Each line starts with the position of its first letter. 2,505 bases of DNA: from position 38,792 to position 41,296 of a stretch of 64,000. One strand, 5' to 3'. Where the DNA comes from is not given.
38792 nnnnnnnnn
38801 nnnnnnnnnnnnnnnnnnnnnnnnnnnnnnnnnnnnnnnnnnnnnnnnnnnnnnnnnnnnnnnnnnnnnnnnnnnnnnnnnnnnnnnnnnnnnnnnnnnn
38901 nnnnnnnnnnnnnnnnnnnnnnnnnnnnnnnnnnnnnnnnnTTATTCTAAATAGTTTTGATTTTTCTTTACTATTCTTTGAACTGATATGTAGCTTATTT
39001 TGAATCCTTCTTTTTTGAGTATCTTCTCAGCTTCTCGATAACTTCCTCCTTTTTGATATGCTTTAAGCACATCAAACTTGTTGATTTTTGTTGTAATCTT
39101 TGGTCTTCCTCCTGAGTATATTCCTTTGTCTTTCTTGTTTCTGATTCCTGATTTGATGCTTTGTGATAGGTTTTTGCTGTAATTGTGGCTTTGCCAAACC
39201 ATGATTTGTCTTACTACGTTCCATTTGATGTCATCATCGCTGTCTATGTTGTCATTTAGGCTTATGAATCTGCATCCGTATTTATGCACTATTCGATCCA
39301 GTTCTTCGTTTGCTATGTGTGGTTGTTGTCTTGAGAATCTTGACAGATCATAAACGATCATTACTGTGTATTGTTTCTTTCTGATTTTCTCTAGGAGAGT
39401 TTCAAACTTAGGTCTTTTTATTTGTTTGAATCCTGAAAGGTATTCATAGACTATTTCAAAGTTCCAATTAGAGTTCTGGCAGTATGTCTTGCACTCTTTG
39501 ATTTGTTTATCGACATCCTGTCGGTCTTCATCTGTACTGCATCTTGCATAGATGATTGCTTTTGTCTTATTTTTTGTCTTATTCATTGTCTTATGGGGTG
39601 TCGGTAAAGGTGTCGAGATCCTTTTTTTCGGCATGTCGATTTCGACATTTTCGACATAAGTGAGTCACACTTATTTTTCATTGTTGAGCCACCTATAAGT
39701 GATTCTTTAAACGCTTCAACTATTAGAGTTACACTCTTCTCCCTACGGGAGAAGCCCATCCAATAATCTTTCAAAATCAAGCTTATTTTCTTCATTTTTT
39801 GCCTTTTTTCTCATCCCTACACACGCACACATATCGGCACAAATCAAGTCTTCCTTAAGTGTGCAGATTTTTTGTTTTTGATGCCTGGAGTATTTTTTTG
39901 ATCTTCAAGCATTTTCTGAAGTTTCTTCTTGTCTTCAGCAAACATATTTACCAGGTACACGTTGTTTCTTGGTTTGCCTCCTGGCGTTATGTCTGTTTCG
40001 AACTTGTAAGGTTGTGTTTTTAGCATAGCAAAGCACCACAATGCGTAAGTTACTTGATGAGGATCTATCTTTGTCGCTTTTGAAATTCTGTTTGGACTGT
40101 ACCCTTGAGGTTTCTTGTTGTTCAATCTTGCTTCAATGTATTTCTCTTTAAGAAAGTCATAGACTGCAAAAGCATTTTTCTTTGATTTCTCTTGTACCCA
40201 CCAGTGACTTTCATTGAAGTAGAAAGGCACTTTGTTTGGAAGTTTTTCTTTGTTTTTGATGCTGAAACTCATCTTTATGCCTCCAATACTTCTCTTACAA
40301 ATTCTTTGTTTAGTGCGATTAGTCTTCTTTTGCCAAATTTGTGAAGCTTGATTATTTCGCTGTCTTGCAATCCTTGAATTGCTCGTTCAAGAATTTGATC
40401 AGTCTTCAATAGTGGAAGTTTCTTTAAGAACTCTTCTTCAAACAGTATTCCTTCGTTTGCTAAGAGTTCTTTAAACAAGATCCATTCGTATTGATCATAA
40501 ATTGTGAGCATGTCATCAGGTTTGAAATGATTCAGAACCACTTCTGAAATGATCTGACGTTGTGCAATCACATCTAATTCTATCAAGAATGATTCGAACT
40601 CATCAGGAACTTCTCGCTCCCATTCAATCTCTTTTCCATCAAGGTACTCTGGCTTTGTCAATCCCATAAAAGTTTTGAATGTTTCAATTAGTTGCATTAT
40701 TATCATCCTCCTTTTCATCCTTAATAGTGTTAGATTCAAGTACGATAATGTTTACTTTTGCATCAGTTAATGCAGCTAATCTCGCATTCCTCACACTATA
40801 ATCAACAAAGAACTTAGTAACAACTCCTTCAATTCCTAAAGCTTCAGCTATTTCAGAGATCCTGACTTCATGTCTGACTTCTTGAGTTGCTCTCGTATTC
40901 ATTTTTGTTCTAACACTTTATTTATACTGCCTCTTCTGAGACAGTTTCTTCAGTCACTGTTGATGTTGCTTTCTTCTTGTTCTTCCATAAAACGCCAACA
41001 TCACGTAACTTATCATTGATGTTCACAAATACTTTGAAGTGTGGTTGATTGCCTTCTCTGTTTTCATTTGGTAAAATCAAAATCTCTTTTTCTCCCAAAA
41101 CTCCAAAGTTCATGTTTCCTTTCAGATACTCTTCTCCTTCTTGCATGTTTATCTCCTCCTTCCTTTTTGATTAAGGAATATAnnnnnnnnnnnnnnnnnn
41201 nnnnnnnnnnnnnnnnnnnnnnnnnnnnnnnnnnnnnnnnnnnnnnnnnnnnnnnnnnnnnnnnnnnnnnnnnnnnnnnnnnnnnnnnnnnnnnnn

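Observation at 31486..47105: About 15.6-kb AT-rich integrated element carrying two recombinases, its own replicase and a surface-protein cargo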

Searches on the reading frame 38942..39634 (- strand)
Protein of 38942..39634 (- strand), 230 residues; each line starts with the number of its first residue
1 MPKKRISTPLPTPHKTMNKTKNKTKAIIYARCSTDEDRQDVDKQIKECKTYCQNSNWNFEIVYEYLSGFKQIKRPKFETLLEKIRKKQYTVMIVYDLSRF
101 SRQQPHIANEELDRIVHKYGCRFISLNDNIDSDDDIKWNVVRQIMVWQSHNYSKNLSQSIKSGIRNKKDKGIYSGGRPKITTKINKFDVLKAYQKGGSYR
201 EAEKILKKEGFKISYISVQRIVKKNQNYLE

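Call 5: search_protein_families(library=pfam, proteins=[window:38942-39634:-], max_evalue=0.01)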
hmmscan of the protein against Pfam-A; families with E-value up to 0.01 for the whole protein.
window:38942-39634:- (230 aa): 1 family
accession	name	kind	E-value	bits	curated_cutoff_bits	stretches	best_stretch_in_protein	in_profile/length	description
PF00239.26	Resolvase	-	1.2e-26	93.9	23.3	1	26-171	1-143/145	Resolvase, N terminal domain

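Call 25: find_encoding_contigs(protein=window:38942-39634:-, flank=10000, max_places=6)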
Protein window:38942-39634:- (230 aa): no gene with exactly this product is on record in the collection.

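Call 30: search_protein_families(library=padloc, proteins=[window:38942-39634:-], max_evalue=0.01)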
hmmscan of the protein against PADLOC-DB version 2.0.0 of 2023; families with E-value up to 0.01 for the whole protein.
window:38942-39634:- (230 aa): 0 families

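Call 33: search_protein_families(library=ncbifam, proteins=[window:38942-39634:-], max_evalue=0.001)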
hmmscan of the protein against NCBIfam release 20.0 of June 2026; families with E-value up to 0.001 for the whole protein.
window:38942-39634:- (230 aa): 4 families
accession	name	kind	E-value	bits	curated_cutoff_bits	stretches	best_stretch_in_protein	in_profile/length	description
NF033518.0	transpos_IS607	equivalog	6.3e-18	65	110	1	18-152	48-179/187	IS607 family transposase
NF049883.1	resolv_YneB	equivalog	1.2e-11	44.4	175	1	25-224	1-207/211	YneB family resolvase-like protein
NF009949.0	PRK13413.1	equivalog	2.1e-10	40.6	272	1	28-184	4-154/203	master DNA invertase Mpi family serine-type recombinase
NF047344.1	SCCmet_CcrA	equivalog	2.2e-07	30.3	700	1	25-171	3-146/442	cassette chromosome recombinase CcrA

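Call 73: search_solved_structures(query=window:38942-39634:-, max_evalue=0.001, show_alignments=1)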
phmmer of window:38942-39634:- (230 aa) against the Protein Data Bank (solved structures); distinct sequences matched with E-value up to 0.001: 5.
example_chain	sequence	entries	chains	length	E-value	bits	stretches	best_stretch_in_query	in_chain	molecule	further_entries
3bvp_A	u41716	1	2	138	1.5e-07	34.8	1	25-133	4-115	TP901-1 Integrase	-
3lhk_A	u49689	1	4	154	6.4e-07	32.8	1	24-132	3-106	putative DNA binding protein MJ0014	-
2mhc_A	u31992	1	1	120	4.3e-05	26.8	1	27-133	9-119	TnpX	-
3guv_A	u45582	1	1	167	0.00014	25.2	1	23-138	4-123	Site-specific recombinase, resolvase family protein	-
4bqq_A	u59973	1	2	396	0.00084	22.6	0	67-177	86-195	INTEGRASE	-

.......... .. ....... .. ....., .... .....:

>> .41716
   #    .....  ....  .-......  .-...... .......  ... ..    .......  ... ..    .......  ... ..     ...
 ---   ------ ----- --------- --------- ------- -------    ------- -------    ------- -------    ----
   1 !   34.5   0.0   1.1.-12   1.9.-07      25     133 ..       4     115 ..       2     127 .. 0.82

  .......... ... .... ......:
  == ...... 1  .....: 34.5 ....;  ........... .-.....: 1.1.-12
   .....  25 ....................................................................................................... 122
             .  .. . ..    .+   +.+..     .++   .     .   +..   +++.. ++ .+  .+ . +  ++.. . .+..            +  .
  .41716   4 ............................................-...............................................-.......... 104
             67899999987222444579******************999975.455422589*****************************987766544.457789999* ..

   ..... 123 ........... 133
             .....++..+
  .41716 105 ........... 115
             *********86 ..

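Call 91: search_dna_similar(query=window:38942-39634:-, collection=plasmids, mode=protein, max_rows=12)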
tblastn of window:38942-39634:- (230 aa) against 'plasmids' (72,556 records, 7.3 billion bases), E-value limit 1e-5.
Records with a match: 3; places in all: 3; records where one place covers at least 80% of the query: 0.
Best place of each record, by identity: <60% 3.
By first word of the organism name: Persicobacter 1; Thermococcus 1; Thalassospira 1.
By predicted mobility (MOB-suite, as given by PLSDB): non-mobilizable 3.
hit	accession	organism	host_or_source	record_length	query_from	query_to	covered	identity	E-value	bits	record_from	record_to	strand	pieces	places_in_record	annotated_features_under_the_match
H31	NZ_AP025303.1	Persicobacter psychrovividus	-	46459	26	207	79%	25.8%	9e-6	53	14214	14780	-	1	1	recombinase family protein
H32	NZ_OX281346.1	Thermococcus nautili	-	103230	26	171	63%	28.2%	7e-6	54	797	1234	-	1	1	recombinase family protein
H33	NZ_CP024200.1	Thalassospira marina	-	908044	26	109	37%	34.9%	4e-6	54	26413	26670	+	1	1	hypothetical protein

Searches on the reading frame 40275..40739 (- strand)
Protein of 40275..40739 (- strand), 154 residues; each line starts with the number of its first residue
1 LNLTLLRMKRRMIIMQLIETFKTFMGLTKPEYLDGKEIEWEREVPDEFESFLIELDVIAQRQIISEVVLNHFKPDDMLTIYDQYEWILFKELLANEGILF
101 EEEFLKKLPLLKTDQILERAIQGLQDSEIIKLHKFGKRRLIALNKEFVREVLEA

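Call 5: search_protein_families(library=pfam, proteins=[window:40275-40739:-], max_evalue=0.01)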
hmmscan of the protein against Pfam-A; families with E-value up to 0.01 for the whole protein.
window:40275-40739:- (154 aa): 0 families

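Call 23: find_encoding_contigs(protein=window:40275-40739:-, flank=10000, max_places=6)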
Protein window:40275-40739:- (154 aa): no gene with exactly this product is on record in the collection.

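Call 29: search_protein_families(library=phrogs, proteins=[window:40275-40739:-], max_evalue=0.01)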
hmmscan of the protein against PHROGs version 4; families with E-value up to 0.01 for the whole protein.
window:40275-40739:- (154 aa): 0 families

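Call 30: search_protein_families(library=padloc, proteins=[window:40275-40739:-], max_evalue=0.01)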
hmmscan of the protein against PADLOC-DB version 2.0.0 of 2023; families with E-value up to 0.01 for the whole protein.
window:40275-40739:- (154 aa): 0 families

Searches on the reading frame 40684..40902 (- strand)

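Call 6: search_protein_families(library=pfam, proteins=[window:40684-40902:-], max_evalue=0.01)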
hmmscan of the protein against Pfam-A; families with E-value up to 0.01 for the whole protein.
window:40684-40902:- (72 aa): 0 families

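Call 29: search_protein_families(library=phrogs, proteins=[window:40684-40902:-], max_evalue=0.01)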
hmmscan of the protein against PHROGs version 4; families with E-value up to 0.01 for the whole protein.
window:40684-40902:- (72 aa): 1 family
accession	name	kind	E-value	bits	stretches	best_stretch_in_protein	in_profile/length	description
phrog_875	-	unknown function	0.008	17.4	1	15-50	33-68/85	-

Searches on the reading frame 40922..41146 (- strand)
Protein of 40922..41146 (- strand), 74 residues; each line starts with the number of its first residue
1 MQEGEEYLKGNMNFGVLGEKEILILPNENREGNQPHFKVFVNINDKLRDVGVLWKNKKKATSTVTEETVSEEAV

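Call 6: search_protein_families(library=pfam, proteins=[window:40922-41146:-], max_evalue=0.01)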
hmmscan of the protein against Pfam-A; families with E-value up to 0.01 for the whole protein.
window:40922-41146:- (74 aa): 1 family
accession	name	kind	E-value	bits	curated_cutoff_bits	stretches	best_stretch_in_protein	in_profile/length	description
PF05284.17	DUF736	-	0.0026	18.1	22.1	1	6-60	10-61/99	Protein of unknown function (DUF736)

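Call 29: search_protein_families(library=phrogs, proteins=[window:40922-41146:-], max_evalue=0.01)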
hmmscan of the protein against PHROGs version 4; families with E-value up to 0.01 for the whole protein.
window:40922-41146:- (74 aa): 0 families
